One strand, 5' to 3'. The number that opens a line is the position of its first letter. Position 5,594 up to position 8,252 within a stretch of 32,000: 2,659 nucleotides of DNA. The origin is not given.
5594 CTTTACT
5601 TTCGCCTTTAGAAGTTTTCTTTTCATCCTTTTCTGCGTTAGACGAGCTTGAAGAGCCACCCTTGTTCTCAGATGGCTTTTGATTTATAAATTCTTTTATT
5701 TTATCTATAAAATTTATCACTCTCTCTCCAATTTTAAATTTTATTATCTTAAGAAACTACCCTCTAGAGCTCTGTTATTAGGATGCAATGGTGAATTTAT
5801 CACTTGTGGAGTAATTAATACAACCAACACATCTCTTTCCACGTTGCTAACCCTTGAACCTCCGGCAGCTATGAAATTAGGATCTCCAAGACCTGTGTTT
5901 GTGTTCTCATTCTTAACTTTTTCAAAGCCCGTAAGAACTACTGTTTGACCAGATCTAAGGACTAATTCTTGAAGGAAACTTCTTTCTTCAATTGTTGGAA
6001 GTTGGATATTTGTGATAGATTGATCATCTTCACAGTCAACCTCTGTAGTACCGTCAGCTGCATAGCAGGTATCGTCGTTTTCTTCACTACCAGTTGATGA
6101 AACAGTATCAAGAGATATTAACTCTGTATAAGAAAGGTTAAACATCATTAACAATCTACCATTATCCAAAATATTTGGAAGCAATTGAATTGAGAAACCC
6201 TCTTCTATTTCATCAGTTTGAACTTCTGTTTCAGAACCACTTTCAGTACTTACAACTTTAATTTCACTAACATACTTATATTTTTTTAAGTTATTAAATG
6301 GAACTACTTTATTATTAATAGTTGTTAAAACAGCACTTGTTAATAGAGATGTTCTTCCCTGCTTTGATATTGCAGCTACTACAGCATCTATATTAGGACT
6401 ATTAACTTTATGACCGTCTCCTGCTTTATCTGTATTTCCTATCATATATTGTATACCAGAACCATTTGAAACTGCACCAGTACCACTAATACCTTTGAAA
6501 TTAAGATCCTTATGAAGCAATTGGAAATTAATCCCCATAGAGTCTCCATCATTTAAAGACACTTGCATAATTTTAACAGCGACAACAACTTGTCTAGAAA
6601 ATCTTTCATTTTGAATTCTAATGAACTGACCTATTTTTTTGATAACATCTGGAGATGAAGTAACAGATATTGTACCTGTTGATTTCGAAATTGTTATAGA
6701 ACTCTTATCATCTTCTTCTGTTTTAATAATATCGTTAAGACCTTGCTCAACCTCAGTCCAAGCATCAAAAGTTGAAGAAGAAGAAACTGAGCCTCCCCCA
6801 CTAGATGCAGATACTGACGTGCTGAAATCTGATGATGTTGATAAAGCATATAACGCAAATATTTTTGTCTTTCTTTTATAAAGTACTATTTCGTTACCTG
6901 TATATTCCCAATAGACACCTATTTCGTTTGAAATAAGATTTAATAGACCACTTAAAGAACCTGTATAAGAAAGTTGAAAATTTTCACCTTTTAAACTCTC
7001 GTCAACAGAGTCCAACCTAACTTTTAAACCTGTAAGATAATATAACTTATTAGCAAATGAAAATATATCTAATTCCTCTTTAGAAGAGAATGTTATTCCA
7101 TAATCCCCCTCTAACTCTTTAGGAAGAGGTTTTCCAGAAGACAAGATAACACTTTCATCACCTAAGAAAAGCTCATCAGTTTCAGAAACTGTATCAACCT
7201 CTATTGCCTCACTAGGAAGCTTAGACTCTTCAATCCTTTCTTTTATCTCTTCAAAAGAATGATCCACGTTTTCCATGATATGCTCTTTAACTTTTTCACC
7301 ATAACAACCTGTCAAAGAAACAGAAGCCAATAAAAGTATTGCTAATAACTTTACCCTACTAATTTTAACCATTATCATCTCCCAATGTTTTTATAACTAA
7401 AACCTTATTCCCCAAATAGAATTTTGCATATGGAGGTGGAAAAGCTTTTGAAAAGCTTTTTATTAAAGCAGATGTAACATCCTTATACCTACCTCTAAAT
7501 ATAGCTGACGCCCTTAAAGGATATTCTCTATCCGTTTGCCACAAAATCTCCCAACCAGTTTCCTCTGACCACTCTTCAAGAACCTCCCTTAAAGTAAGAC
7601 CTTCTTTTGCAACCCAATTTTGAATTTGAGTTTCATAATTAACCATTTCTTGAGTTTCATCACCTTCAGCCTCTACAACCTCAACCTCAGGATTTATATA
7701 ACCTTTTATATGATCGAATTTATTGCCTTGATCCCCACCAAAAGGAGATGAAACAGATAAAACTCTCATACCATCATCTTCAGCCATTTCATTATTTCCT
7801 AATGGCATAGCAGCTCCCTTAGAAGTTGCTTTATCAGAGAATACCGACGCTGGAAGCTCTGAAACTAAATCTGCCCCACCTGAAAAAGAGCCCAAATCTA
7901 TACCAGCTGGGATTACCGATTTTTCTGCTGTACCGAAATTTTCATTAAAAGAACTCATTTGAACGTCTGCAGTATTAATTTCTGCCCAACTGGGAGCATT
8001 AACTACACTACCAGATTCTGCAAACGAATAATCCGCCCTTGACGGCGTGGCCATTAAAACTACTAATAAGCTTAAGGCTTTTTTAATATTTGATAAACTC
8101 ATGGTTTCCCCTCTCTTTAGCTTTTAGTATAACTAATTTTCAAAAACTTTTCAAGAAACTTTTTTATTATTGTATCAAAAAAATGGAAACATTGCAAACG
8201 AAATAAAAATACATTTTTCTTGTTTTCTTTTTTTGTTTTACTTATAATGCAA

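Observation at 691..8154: Chromosomal R64/PAPI-1-type type IVb pilus assembly operon (pilL-N-O-P-Q-R order) with no pilin, prepilin peptidase or PilM/PilV in cis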

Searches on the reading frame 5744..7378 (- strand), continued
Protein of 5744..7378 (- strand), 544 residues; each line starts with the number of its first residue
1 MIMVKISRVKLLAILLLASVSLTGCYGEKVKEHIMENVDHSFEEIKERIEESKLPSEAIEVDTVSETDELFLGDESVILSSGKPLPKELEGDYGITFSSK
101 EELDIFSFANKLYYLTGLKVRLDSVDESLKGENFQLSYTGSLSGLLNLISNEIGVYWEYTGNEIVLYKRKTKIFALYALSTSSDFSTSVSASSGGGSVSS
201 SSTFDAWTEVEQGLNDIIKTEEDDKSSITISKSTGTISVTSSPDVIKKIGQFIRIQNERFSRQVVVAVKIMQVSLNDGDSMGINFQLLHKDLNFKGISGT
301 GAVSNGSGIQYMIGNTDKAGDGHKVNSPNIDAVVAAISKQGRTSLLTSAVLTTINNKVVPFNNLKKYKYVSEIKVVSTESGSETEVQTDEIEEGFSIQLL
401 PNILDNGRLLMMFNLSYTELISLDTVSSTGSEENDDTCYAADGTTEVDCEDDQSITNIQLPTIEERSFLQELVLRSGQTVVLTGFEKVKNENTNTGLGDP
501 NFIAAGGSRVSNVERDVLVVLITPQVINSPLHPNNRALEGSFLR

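Call 35: search_protein_families(library=pfam, proteins=[L006:8491-9255:+, L007:7540-8880:+], max_evalue=1)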
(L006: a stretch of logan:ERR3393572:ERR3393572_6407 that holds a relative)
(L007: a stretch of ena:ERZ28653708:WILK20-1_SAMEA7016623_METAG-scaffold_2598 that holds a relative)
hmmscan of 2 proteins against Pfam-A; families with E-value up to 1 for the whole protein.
L006:8491-9255:+ (254 aa): 0 families

L007:7540-8880:+ (446 aa): 0 families

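Call 40: search_dna_similar(query=window:5744-7378:-, collection=plasmids, mode=protein, max_rows=12, max_evalue=0.001)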
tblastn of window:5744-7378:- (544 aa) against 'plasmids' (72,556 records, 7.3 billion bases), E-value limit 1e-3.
Records with a match: 2907; places in all: 2932; records where one place covers at least 80% of the query: 1.
Best place of each record, by identity: <60% 2907.
By first word of the organism name: Escherichia 1716; Salmonella 519; Shigella 140; Serratia 97; Klebsiella 74; Enterobacter 49; Burkholderia 42; Pseudomonas 37; Citrobacter 34; Yersinia 30; and 54 more.
By predicted mobility (MOB-suite, as given by PLSDB): conjugative 2484; non-mobilizable 230; mobilizable 193.
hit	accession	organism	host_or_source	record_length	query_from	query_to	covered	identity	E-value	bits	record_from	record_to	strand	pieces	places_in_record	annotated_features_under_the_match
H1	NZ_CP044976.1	Hydrogenophaga sp. PBL-H3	-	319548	154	526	69%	31.0%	3e-33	143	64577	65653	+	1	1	PilN family type IVB pilus formation outer membrane protein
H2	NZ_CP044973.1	Hydrogenophaga sp. PBL-H3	-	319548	154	526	69%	31.0%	3e-33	143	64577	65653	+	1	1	PilN family type IVB pilus formation outer membrane protein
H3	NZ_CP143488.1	Pseudomonas silesiensis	single cell,landfill for plastics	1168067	38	542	93%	21.4%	2e-14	84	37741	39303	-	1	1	record has no annotation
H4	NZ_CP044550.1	Hydrogenophaga sp. BPS33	-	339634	243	530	53%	34.0%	4e-35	148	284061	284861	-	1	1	PilN family type IVB pilus formation outer membrane protein | pilO2: type 4b pilus protein PilO2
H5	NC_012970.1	Methylovorus glucosotrophus SIP3-4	-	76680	243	527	52%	34.0%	2e-27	125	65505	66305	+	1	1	PilN family type IVB pilus formation outer membrane protein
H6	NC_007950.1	Polaromonas sp. JS666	-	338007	207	526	59%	29.8%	5e-22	108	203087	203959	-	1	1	PilN family type IVB pilus formation outer membrane protein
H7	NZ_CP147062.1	Escherichia coli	environmental,hospital wastewater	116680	243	528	53%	33.3%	5e-28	127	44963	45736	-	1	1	secretin N-terminal domain-containing protein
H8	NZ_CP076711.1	Escherichia coli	-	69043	243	528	53%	33.2%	3e-24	115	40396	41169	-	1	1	secretin N-terminal domain-containing protein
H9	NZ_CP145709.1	Escherichia coli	Homo sapiens,stool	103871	243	528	53%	32.9%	2e-29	130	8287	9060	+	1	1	secretin N-terminal domain-containing protein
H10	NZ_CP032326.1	Azospirillum argentinense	soil sample,Agricultural field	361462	152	524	69%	25.2%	8e-16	89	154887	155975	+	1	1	secretin N-terminal domain-containing protein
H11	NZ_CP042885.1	Escherichia coli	surface water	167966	243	528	53%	32.2%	1e-28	129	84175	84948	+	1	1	secretin N-terminal domain-containing protein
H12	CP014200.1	Escherichia coli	environmental isolate,environmental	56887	243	528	53%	32.2%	4e-28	127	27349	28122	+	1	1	none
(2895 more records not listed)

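Call 41: get_annotated_region(hit=H4, flank=9000)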
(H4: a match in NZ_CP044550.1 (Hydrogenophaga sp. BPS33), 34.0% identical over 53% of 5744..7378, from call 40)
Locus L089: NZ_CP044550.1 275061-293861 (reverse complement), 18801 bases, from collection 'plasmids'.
description: Hydrogenophaga sp. BPS33 plasmid pBPS33-1, complete sequence
organism: Hydrogenophaga sp. BPS33 (NCBI taxid 2651974)
taxonomy: Bacteria; Pseudomonadota; Betaproteobacteria; Burkholderiales; Comamonadaceae; Hydrogenophaga; Hydrogenophaga sp. BPS33
host: -; source: -; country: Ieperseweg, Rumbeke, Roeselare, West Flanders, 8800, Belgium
typing (MOB-suite, as given by PLSDB): non-mobilizable
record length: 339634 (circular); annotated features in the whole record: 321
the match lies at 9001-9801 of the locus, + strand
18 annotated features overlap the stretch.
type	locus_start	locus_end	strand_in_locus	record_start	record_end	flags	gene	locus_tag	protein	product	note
CDS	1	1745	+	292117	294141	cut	-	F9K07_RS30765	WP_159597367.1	AAA family ATPase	-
CDS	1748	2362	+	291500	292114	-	-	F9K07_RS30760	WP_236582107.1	lytic transglycosylase domain-containing protein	-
CDS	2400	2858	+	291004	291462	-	-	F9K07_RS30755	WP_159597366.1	hypothetical protein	-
CDS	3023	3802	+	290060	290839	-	-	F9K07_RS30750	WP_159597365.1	type IV secretion system protein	-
CDS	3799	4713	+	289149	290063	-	-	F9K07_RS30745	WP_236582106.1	TrbG/VirB9 family P-type conjugative transfer protein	-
CDS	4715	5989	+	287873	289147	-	-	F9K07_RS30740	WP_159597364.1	TrbI/VirB10 family protein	-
CDS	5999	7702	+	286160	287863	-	-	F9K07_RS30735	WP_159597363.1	TcpQ domain-containing protein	-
CDS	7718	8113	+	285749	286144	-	-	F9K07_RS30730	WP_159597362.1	TcpQ domain-containing protein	-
CDS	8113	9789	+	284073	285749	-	-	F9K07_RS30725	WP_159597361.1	PilN family type IVB pilus formation outer membrane protein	GO:0009297 - pilus assembly [Evidence IEA]; GO:0009306 - protein secretion [Evidence IEA]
CDS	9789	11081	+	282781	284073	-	pilO2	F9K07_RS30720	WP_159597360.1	type 4b pilus protein PilO2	-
CDS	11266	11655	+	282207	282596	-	pilP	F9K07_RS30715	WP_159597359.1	type IV pilus biogenesis protein PilP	GO:0009297 - pilus assembly [Evidence IEA]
CDS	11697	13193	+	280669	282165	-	-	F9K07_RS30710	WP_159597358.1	ATPase, T2SS/T4P/T4SS family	-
CDS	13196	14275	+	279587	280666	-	-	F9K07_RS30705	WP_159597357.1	type II secretion system F family protein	-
CDS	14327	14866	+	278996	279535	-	-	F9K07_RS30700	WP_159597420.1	type 4 pilus major pilin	-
CDS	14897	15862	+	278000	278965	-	-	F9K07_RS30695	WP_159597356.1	ATPase, T2SS/T4P/T4SS family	-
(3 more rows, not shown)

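Call 44: find_encoding_contigs(protein=P0003, flank=10000, max_places=2)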
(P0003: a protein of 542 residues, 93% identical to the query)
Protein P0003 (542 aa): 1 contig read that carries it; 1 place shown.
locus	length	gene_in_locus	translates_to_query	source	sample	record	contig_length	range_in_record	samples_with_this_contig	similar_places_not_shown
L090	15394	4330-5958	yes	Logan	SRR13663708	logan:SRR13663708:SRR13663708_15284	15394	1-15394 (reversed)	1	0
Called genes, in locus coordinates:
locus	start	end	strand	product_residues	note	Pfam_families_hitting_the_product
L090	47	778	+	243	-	PF20260:PUA_4, PF04452:Methyltrans_RNA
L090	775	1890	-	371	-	PF21102:DprA_N, PF02481:DNA_processg_A, PF17782:WHD_DprA (faint)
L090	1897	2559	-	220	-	PF02660:G3P_acyltransf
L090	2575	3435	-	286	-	PF00763:THF_DHG_CYH, PF02882:THF_DHG_CYH_C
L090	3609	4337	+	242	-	PF10671:TcpQ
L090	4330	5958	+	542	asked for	PF00263:Secretin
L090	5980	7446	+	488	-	PF06864:PAP_PilO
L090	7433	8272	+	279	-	-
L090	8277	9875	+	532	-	PF00437:T2SSE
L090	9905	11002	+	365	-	PF00482:T2SSF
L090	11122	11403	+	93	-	PF00216:Bac_DNA_binding, PF18291:HU-HIG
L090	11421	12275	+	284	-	PF01039:Carboxyl_trans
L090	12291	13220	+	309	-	PF01039:Carboxyl_trans, PF03255:ACCA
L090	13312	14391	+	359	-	-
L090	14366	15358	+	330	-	PF01171:ATP_bind_3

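Call 49: get_annotated_region(hit=H9, flank=9000)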
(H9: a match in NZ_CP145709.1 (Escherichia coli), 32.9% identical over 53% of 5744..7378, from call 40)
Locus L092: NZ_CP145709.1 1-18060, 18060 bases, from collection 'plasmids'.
description: Escherichia coli strain S1-CAM-01-A plasmid p2-S1-CAM-01-A, complete sequence
organism: Escherichia coli (NCBI taxid 562)
taxonomy: Bacteria; Pseudomonadota; Gammaproteobacteria; Enterobacterales; Enterobacteriaceae; Escherichia; Escherichia coli
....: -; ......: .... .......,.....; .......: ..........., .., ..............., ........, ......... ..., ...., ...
typing (MOB-suite, as given by PLSDB): mobilizable; replicon IncFIA,IncFII; relaxase MOBP
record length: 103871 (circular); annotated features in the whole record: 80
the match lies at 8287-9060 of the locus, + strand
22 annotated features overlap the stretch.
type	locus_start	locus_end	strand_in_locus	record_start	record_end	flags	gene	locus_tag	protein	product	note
CDS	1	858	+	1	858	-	repA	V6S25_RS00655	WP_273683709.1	incFII family plasmid replication initiator RepA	GO:0006276 - plasmid maintenance [Evidence IEA]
CDS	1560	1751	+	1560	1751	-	-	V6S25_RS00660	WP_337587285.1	hypothetical protein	-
CDS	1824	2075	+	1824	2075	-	-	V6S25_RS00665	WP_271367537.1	type II toxin-antitoxin system Phd/YefM family antitoxin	GO:0045927 - positive regulation of growth [Evidence IEA]; GO:0006355 - regulation of DNA-templated transcription ...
CDS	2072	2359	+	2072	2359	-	-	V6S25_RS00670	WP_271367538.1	type II toxin-antitoxin system RelE/ParE family toxin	GO:0030541 - plasmid partitioning [Evidence IEA]; GO:0051290 - protein heterotetramerization [Evidence IEA]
CDS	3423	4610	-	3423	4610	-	-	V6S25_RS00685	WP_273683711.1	IS91 family transposase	-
CDS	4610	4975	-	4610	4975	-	-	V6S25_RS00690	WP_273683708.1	hypothetical protein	-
CDS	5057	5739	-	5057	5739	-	-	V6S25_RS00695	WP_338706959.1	IS1-like element IS1A family transposase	GO:0006313 - DNA transposition [Evidence IEA]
CDS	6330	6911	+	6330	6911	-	-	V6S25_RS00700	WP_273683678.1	type 4 pilus major pilin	-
CDS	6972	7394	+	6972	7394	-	-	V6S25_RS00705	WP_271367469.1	TcpQ domain-containing protein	-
CDS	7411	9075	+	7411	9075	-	-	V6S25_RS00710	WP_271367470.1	secretin N-terminal domain-containing protein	GO:0009297 - pilus assembly [Evidence IEA]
CDS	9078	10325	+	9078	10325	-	-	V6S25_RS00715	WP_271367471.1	hypothetical protein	-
CDS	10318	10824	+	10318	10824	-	-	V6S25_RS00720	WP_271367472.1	hypothetical protein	-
CDS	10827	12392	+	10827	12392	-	-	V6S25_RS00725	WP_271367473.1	ATPase, T2SS/T4P/T4SS family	-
CDS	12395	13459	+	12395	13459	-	-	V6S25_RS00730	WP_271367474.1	type II secretion system F family protein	-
CDS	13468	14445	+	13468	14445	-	-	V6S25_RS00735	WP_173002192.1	ATPase, T2SS/T4P/T4SS family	-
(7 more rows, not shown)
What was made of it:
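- Closest known: Bundle-forming pilus. Different: Those operons carry the pilin, the peptidase and the minor pilins in cis (for example L092, call 49).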

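Call 85: search_protein_families(library=pfam, proteins=[L025:4389-6854:-, L025:6865-7158:-, L025:7294-7650:-, L025:7839-9035:+, L007:2523-3611:+, L030:10299-10814:+, L073:12644-15757:+, L073:8324-8860:-], max_evalue=0.01)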
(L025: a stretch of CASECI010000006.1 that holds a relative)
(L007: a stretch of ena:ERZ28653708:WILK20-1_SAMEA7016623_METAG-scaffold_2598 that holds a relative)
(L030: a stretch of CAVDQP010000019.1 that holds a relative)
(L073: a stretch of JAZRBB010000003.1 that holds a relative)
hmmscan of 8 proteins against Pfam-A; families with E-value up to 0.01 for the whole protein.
L025:4389-6854:- (821 aa): 4 families
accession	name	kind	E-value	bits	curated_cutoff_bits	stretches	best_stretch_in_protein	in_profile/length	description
PF03135.19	CagE_TrbE_VirB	-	1.4e-11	45.2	21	1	229-394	37-197/204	CagE, TrbE, VirB family, component of type IV transporter system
PF00005.33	ABC_tran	-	0.002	19.2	25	0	457-480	12-35/137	ABC transporter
PF10662.15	PduV-EutP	-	0.0054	17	21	0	460-483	5-28/143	Ethanolamine utilisation - propanediol utilisation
PF01695.23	IstB_IS21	-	0.0078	16.2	24.1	0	460-491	96-126/238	IstB-like ATP binding protein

L025:6865-7158:- (97 aa): 1 family
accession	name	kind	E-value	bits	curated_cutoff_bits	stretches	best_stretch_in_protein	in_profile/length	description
PF05101.18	VirB3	-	0.0046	17.7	23.9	1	3-74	3-67/84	Type IV secretory pathway, VirB3-like protein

L025:7294-7650:- (118 aa): 2 families
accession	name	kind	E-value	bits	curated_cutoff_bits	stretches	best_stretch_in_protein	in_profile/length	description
PF04956.18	TrbC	-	1.1e-08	35.5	27.9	1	4-97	9-97/98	TrbC/VIRB2 pilin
PF05356.16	Phage_Coat_B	-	0.0012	19.3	23.5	1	23-71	2-50/56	Inovirus Coat protein B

L025:7839-9035:+ (398 aa): 0 families

L007:2523-3611:+ (362 aa): 1 family
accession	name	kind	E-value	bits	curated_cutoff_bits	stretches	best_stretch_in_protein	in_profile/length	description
PF07963.17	N_methyl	-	0.0039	17.1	21.2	1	30-48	8-26/27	Prokaryotic N-terminal methylation motif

L030:10299-10814:+ (172 aa): 0 families

L073:12644-15757:+ (1037 aa): 0 families

L073:8324-8860:- (178 aa): 0 families

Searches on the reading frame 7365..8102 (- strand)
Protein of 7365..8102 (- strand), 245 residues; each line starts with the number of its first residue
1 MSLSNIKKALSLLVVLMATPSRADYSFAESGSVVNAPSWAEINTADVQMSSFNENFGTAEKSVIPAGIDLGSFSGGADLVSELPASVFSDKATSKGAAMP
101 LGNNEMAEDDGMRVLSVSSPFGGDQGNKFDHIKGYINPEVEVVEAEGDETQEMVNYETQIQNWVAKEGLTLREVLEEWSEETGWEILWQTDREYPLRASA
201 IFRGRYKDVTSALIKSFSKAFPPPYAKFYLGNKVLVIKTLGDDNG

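Call 4: search_protein_families(library=pfam, proteins=[window:7365-8102:-], max_evalue=0.1)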
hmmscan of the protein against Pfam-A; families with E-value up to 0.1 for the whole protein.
window:7365-8102:- (245 aa): 1 family
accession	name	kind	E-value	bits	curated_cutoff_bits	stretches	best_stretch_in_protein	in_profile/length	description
PF10671.14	TcpQ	-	2.8e-16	59.8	27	1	161-238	1-78/80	Toxin co-regulated pilus biosynthesis protein Q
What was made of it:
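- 7365..8102 (-): pilL-like gene: exported TcpQ-domain protein (245 aa). It has a Sec signal peptide and is not a lipoprotein. Probable secretin partner. PF10671 TcpQ E=2.8e-16 at residues 161-238 (call 4).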

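Call 5: search_protein_families(library=ncbifam, proteins=[window:7365-8102:-], max_evalue=0.1)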
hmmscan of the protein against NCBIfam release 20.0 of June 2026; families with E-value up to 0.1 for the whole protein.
window:7365-8102:- (245 aa): 0 families
